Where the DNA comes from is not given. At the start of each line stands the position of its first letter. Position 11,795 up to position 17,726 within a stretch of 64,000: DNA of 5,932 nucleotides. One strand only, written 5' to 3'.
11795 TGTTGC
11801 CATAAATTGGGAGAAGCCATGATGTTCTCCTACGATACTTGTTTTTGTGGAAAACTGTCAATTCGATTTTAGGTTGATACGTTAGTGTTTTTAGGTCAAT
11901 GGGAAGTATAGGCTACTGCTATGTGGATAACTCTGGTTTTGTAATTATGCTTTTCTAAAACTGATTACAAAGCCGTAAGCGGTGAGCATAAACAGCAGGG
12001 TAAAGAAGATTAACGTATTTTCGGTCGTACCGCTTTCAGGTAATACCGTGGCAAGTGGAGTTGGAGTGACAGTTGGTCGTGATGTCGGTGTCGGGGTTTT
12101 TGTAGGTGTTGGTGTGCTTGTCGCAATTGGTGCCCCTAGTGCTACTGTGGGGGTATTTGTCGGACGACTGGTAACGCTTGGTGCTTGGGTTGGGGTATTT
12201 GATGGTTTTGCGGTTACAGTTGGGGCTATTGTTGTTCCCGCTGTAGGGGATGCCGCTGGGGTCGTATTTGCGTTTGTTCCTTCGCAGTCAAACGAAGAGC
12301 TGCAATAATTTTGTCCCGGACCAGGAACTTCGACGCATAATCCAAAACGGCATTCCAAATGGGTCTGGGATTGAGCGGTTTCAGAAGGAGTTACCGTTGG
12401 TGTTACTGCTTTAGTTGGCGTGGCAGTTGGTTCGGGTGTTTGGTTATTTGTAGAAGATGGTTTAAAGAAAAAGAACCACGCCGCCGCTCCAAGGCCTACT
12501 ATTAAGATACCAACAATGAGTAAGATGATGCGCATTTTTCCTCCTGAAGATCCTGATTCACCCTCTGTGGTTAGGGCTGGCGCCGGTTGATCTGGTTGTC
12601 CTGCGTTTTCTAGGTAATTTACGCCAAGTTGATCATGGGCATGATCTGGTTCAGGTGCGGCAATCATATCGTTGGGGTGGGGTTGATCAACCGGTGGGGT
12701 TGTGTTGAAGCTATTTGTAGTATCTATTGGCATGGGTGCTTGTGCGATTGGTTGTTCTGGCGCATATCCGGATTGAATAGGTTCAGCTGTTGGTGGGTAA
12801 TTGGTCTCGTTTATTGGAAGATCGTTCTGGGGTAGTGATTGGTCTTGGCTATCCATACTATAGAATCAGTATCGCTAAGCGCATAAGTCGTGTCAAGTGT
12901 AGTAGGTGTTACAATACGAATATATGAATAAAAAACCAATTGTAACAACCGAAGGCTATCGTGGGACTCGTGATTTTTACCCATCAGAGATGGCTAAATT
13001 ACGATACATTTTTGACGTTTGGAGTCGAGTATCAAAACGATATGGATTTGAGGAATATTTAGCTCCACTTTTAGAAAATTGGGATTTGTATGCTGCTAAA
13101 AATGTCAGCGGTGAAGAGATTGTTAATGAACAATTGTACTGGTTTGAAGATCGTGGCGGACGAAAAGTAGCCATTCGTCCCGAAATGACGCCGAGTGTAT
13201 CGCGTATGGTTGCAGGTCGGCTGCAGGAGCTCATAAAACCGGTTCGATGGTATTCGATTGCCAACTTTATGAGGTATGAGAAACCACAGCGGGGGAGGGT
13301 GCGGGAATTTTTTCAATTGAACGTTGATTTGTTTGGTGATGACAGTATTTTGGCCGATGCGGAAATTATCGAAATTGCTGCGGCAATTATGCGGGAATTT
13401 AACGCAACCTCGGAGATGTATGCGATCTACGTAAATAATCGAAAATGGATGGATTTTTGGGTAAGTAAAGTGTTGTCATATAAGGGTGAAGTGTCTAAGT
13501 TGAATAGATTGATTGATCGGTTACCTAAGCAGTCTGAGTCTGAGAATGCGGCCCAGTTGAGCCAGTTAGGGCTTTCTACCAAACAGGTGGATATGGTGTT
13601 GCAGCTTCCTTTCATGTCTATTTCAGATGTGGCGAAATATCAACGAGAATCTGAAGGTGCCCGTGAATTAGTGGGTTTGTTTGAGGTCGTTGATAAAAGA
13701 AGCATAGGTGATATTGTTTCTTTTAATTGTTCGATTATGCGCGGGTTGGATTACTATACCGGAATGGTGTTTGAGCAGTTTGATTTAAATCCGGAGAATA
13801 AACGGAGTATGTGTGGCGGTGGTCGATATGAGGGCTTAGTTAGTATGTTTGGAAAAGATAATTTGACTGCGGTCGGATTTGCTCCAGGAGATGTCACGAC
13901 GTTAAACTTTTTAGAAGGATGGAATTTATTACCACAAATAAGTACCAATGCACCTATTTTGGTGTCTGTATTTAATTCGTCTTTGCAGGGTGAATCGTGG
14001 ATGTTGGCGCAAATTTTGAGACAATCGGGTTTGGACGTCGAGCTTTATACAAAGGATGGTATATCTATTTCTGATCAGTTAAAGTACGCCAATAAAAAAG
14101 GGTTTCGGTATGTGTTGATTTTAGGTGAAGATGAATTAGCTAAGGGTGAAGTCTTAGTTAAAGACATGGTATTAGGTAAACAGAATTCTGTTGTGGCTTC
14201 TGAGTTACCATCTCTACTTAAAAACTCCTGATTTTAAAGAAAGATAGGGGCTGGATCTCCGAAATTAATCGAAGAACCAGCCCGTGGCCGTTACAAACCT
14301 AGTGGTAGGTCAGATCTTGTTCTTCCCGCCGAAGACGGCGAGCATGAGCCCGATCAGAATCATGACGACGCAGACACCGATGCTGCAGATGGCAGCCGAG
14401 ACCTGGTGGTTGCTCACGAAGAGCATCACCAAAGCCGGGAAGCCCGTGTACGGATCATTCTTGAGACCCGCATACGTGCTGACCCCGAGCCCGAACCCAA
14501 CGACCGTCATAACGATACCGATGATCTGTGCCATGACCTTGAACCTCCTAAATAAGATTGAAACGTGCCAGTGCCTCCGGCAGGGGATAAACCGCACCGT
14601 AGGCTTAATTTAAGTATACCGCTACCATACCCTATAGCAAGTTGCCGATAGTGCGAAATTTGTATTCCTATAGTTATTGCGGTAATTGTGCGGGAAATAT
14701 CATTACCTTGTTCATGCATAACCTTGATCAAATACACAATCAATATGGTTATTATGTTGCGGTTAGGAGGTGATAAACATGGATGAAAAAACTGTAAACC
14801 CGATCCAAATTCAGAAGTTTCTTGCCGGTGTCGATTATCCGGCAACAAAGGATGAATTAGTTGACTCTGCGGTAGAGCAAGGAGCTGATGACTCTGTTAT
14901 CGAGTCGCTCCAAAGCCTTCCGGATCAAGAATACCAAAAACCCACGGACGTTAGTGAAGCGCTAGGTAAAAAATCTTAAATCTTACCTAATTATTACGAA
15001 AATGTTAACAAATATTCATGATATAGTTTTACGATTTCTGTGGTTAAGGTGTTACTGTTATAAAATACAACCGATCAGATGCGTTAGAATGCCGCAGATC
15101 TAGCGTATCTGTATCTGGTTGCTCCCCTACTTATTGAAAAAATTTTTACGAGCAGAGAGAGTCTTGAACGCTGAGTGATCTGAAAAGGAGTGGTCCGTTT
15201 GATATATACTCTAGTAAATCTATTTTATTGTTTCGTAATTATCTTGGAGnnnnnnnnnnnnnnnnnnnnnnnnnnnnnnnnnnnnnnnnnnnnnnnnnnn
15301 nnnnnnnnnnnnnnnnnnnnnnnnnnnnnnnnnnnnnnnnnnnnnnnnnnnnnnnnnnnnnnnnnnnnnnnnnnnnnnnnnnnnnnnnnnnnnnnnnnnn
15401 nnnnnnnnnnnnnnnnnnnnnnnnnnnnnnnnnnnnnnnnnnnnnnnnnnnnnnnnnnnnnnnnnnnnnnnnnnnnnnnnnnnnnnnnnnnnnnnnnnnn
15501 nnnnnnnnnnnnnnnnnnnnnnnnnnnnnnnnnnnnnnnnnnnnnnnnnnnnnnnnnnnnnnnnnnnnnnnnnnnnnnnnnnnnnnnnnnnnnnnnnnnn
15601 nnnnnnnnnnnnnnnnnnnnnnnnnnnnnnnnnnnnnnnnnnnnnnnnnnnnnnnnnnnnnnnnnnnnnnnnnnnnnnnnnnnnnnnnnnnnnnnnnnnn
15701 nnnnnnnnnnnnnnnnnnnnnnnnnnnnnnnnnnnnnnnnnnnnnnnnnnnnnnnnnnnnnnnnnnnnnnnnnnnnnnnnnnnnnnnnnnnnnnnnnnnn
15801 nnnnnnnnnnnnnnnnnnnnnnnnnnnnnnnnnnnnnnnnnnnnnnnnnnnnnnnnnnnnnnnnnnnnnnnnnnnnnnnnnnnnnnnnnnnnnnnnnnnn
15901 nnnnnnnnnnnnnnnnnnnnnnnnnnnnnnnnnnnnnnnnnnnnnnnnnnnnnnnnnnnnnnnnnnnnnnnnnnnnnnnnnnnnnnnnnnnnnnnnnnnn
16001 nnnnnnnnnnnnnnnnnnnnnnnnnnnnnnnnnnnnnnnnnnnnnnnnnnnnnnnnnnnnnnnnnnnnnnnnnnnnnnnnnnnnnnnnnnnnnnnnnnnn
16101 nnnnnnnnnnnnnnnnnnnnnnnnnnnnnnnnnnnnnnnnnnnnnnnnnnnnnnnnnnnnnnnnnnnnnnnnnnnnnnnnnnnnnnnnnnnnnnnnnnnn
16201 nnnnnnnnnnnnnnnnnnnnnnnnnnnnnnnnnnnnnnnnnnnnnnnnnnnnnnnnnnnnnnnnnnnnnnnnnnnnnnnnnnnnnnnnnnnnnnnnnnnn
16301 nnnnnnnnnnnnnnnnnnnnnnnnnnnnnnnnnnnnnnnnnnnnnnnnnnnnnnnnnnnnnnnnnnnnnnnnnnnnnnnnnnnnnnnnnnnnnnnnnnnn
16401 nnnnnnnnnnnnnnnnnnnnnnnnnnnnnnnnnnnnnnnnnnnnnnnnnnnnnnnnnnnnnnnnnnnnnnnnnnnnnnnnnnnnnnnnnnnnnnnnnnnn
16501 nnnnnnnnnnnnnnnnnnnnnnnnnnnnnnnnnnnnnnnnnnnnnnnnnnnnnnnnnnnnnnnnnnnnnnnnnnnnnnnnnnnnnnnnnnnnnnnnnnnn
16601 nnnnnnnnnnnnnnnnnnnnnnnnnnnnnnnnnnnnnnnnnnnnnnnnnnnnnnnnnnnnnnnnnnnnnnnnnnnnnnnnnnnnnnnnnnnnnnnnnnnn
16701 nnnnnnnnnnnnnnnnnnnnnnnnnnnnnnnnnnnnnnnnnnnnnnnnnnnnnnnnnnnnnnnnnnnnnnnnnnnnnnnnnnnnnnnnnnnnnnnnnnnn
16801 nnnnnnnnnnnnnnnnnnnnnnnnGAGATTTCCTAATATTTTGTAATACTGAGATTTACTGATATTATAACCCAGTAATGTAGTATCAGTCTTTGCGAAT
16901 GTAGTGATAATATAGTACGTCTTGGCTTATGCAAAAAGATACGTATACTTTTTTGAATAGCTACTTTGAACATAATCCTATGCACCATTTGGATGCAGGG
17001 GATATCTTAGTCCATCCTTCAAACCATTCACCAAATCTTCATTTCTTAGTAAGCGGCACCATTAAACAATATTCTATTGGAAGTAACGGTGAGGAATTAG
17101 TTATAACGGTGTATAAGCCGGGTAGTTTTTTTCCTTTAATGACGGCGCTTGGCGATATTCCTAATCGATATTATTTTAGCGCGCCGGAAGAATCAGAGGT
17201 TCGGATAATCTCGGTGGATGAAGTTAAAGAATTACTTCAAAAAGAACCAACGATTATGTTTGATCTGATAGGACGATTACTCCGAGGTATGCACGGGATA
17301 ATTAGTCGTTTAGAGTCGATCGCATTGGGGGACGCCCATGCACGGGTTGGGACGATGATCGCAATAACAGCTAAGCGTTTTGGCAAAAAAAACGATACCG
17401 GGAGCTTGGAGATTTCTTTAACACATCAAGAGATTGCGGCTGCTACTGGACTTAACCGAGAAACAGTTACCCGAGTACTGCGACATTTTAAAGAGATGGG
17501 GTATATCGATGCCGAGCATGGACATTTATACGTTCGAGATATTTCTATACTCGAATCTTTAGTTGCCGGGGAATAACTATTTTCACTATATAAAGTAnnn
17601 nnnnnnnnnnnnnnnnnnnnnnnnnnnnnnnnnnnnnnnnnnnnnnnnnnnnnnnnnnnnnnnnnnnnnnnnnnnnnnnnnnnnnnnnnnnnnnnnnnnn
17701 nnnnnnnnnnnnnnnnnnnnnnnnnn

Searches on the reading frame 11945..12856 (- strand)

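Call 3: search_protein_families(library=pfam, proteins=[window:11945-12856:-], max_evalue=0.1)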
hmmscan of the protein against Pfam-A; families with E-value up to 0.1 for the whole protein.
window:11945-12856:- (303 aa): 2 families
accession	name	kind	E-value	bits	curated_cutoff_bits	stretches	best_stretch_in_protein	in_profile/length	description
PF00746.26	Gram_pos_anchor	-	0.02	15.3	20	0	270-302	7-40/43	LPXTG cell wall anchor motif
PF14283.11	CD1107-like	-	0.028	14.7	26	0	80-132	99-154/158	Mobile element protein CD1107-like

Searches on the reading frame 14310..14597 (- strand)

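Call 21: search_protein_families(library=pfam, proteins=[window:14310-14597:-], max_evalue=0.1)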
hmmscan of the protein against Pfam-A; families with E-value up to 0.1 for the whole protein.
window:14310-14597:- (95 aa): 2 families
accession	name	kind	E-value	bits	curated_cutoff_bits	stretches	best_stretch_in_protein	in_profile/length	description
PF14007.11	YtpI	-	0.069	14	29.4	0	67-93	53-79/87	YtpI-like protein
PF20712.2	CyanoTRADDas_TM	-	0.082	13.5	24.3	0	68-92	12-36/68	Cyanobacterial TRADD-N associated 2-Transmembrane domain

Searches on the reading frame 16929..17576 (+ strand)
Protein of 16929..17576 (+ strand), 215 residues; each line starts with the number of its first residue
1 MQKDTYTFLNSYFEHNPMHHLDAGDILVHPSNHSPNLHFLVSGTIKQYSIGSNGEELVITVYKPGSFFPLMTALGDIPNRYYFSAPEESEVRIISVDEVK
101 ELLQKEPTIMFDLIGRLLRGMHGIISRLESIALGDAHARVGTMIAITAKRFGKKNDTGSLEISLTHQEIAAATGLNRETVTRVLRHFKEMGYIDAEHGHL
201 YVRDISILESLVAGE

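Call 15: search_protein_families(library=pfam, proteins=[window:16929-17576:+], max_evalue=0.01)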
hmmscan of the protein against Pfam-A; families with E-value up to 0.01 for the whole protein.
window:16929-17576:+ (215 aa): 11 families
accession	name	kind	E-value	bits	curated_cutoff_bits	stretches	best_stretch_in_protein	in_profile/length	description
PF00027.35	cNMP_binding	-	1.4e-13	51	27.5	1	19-105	2-88/89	Cyclic nucleotide-binding domain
PF13545.12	HTH_Crp_2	-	2.8e-13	50.1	27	1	155-210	14-69/70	Crp-like helix-turn-helix domain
PF00325.26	Crp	-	3.9e-08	33.3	21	1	163-193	2-32/32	Bacterial regulatory proteins, crp family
PF13412.12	HTH_24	-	0.00012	22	21.9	1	164-193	18-47/48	Winged helix-turn-helix DNA-binding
PF09339.16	HTH_IclR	-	0.00035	20.7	22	1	164-194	19-49/52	IclR helix-turn-helix domain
PF25213.1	HVO_A0261_N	-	0.00039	20.7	35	1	163-197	24-58/86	HVO_A0261 N-terminal domain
PF13384.12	HTH_23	-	0.00067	19.8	24.6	1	164-192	18-46/50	Homeodomain-like domain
PF12802.13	MarR_2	-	0.0013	19.3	27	1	164-196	21-53/61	MarR family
PF01047.28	MarR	-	0.0031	17.8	24.6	1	163-194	17-48/59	MarR family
PF01978.25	TrmB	-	0.0032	17.7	25.6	1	164-199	23-58/68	Sugar-specific transcriptional regulator TrmB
PF24409.1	wHTH-PRTase_assc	-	0.0089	16.5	27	0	165-197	12-45/83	wHTH-PRTase associated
